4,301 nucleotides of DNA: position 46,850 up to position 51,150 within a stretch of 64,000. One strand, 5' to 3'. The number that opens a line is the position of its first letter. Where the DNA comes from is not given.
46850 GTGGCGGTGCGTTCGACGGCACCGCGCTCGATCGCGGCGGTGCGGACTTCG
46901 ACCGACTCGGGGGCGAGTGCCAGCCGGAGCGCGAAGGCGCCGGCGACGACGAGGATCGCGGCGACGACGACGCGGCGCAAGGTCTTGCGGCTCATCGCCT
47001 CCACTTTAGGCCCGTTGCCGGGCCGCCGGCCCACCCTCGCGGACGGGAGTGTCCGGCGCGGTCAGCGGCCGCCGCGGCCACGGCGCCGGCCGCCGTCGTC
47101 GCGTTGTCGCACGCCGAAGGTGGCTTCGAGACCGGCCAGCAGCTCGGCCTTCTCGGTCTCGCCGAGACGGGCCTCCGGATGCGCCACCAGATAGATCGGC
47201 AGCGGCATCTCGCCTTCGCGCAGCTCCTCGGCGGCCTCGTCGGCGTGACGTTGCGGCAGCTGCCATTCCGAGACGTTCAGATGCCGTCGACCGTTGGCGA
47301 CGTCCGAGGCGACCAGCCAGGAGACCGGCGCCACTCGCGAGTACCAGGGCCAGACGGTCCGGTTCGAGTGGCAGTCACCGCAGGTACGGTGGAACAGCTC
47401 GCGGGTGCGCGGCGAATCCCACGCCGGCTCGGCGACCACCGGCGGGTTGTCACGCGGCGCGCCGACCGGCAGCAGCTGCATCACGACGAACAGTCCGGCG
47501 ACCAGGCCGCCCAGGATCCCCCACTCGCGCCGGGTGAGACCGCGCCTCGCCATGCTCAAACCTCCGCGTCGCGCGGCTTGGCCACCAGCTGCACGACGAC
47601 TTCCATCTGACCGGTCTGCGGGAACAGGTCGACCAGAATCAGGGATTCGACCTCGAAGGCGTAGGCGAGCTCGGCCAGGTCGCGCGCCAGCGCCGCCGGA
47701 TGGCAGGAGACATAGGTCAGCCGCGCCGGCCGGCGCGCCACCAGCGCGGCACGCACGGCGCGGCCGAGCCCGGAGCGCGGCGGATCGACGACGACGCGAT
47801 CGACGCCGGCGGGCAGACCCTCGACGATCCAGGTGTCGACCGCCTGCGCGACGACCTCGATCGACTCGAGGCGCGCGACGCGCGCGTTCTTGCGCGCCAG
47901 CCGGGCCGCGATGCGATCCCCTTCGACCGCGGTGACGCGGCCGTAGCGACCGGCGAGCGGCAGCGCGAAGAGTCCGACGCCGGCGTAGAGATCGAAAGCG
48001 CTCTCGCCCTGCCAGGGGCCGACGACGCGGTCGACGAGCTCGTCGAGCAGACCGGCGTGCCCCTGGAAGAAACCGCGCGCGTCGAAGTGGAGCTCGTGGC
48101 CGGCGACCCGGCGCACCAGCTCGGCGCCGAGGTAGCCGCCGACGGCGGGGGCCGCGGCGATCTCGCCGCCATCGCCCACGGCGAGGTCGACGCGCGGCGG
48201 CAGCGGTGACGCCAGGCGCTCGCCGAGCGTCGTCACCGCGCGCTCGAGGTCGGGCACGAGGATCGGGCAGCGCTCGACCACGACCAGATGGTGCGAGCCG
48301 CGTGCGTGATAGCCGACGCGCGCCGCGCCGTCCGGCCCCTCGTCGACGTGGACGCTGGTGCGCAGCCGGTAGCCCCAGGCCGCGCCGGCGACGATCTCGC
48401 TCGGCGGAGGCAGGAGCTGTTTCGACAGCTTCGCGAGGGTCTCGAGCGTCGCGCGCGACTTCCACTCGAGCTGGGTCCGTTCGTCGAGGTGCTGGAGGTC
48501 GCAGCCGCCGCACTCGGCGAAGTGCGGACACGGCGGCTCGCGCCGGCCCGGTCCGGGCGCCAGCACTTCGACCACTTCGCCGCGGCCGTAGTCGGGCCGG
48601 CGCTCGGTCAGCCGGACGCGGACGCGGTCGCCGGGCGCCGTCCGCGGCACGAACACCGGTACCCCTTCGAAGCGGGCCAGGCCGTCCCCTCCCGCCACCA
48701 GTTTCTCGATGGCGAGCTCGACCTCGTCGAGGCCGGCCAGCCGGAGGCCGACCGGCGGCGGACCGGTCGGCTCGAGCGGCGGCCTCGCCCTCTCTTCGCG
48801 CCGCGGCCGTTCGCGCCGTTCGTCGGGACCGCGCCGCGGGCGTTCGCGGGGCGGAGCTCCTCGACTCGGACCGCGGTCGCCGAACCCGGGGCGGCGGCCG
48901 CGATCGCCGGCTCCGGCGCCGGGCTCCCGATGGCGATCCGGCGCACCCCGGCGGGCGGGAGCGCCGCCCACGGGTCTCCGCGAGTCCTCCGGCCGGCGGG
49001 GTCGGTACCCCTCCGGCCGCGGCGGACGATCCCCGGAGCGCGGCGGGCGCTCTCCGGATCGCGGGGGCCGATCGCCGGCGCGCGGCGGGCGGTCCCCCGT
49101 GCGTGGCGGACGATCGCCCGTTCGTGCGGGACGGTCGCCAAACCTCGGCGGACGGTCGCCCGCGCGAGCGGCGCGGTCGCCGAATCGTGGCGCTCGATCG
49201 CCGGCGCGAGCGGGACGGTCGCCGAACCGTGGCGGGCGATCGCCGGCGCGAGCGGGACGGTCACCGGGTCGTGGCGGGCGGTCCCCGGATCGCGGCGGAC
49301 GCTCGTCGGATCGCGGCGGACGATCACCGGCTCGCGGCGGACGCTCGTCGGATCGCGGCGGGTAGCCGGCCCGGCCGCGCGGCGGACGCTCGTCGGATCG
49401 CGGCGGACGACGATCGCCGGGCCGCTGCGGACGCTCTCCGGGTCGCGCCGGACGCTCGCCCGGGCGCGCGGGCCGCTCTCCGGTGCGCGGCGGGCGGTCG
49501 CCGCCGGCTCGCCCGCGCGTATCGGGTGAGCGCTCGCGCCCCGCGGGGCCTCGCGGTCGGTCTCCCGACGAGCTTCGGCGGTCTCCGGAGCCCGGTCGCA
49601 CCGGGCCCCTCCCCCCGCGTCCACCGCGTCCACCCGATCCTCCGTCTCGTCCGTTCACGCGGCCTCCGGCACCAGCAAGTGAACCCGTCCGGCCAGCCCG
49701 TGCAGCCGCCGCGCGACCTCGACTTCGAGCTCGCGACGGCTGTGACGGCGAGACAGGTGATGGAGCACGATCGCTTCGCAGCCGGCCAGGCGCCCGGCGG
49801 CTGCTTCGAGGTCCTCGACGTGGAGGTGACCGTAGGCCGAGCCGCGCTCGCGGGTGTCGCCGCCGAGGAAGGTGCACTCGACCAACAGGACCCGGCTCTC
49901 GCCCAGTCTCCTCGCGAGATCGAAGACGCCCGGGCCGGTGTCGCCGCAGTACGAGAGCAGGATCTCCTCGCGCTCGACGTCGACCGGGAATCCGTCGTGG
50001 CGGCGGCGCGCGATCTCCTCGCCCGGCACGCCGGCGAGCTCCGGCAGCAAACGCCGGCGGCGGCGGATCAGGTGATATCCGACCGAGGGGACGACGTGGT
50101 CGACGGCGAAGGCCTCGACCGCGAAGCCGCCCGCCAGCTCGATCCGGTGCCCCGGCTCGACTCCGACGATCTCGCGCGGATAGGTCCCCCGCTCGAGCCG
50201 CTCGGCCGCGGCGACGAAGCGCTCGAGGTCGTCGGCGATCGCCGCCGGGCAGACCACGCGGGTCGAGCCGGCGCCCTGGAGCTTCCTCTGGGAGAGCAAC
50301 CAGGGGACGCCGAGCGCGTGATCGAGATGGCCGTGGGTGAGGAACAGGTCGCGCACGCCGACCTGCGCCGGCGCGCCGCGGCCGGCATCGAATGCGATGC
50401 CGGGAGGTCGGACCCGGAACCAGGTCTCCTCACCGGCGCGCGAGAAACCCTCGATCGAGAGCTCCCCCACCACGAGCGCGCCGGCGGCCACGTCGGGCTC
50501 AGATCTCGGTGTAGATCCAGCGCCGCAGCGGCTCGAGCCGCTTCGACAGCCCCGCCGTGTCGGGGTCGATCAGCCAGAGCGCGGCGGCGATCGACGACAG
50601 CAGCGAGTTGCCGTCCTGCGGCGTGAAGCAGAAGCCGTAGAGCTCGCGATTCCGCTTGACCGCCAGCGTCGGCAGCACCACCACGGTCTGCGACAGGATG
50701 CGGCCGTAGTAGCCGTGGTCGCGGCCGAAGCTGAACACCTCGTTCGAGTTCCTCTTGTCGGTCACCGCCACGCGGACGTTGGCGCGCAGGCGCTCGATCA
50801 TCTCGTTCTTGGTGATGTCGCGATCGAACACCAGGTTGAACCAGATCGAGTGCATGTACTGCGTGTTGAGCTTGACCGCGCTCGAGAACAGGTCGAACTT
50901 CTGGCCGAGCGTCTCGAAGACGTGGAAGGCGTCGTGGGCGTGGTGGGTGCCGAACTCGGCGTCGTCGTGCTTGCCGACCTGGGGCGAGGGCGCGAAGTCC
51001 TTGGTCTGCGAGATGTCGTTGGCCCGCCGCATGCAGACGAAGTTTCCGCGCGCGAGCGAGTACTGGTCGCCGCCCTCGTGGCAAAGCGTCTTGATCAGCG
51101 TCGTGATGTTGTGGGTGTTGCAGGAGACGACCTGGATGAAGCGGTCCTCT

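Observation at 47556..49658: RlmD rRNA methyltransferase fused to an about 300-aa RGG/RPPRxGD-repeat N-terminal extension built from 21-nt tandem repeats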

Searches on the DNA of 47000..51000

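Call 59: search_rna_families(source=window, start=47000, end=51000, threshold=evalue, max_evalue=0.1)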
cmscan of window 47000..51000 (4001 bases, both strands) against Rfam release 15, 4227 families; matches with E-value up to 0.1: 0.
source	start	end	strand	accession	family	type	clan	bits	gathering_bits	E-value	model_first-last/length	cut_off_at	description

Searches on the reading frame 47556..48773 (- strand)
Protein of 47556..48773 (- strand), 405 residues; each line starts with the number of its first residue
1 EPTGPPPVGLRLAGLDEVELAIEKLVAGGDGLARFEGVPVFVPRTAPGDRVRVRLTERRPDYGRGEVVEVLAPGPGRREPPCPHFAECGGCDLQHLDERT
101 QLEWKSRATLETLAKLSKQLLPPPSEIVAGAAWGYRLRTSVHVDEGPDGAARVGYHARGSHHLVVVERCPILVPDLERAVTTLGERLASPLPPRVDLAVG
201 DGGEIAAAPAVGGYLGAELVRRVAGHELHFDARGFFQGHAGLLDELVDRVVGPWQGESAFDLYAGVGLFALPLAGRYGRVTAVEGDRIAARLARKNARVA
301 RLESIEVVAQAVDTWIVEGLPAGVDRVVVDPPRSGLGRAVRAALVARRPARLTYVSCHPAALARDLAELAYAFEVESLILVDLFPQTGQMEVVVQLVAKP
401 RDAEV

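Call 23: find_related_loci(query=A2, collection=genome_contigs, flank=3000)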
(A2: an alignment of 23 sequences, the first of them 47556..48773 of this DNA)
Query A2 (405 aa) in genome_contigs; peptide patterns used: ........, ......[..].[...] (x = any residue, [..] = any of these).
600 stretches matched a pattern (row limit reached: there are more); 595 encode a relative of the query (tblastn E <= 1e-3); the best 80 are kept; 80 distinct loci.
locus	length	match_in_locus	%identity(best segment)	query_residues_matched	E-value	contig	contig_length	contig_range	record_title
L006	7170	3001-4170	62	6-396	1e-145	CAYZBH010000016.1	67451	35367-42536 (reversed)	MAG TPA_asm: uncultured Thermoanaerobaculia bacterium isolate binchicken_co118_267 genome assembly, contig: NODE_330_len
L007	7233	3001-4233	59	7-396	1e-137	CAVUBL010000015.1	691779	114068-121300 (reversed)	MAG: uncultured Acidobacteriota bacterium isolate MFD05684.bin.1.267 genome assembly, contig: contig_39090, whole genome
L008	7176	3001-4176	55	9-399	1e-133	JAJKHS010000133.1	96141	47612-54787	MAG: Thermoanaerobaculum sp. isolate b48_HoplandSoilSeptJan k101_730551, whole genome shotgun sequence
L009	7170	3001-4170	56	6-396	8e-134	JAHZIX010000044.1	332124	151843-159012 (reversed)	MAG: Deltaproteobacteria bacterium isolate P_S1_bin.14 k141_1505675, whole genome shotgun sequence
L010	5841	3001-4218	57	2-399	4e-133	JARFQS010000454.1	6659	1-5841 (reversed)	MAG: Thermoanaerobaculia bacterium isolate MAG_Ve_Sed_30 k141_9199357, whole genome shotgun sequence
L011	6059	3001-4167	56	6-396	3e-131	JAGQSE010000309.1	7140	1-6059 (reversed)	MAG: Acidobacteria bacterium isolate HKST-UBA06 2011-04-20_1_(paired)_contig_261777, whole genome shotgun sequence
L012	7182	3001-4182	58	12-403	1e-130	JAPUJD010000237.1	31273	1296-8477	MAG: Acidobacteria bacterium isolate KW1-S11_156 KW1-S11_156_cg237, whole genome shotgun sequence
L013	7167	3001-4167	54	9-397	3e-130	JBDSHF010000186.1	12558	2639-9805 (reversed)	MAG: Thermoanaerobaculia bacterium isolate cluster1_bin.27 k127_6595538, whole genome shotgun sequence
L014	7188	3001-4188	58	1-400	4e-130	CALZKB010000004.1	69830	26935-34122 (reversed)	MAG: Thermoanaerobaculia bacterium isolate FO_M_Acidobacteriota_07 genome assembly, contig: scaffold_393, whole genome s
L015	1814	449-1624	56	6-396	3e-139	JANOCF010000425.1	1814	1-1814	MAG: Holophagales bacterium isolate VAR_17_metabat_435 VAR_17_k141_1299685, whole genome shotgun sequence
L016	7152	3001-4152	57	14-396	4e-129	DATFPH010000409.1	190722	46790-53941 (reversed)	MAG TPA_asm: Thermoanaerobaculia bacterium isolate SMAG_U9298 k141_2064305, whole genome shotgun sequence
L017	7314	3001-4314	53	6-396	3e-128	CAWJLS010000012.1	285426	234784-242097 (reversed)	MAG: uncultured Acidobacteriota bacterium isolate MFD05684.bin.3.171 genome assembly, contig: contig_49057, whole genome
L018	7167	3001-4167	56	14-397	2e-126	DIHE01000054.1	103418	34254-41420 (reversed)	MAG TPA_asm: Holophagales bacterium UBA5704 UBA5704_contig_195, whole genome shotgun sequence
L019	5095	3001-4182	56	8-399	7e-127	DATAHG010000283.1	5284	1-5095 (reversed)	MAG TPA_asm: Thermoanaerobaculia bacterium isolate SMAG_U6849 k141_1050473, whole genome shotgun sequence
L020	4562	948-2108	58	11-399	2e-127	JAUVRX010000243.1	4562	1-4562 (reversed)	MAG: Acidobacteriota bacterium isolate CSMAG_725 CSMAG_725_k127_1060522_length_4562_cov_16.6431, whole genome shotgun se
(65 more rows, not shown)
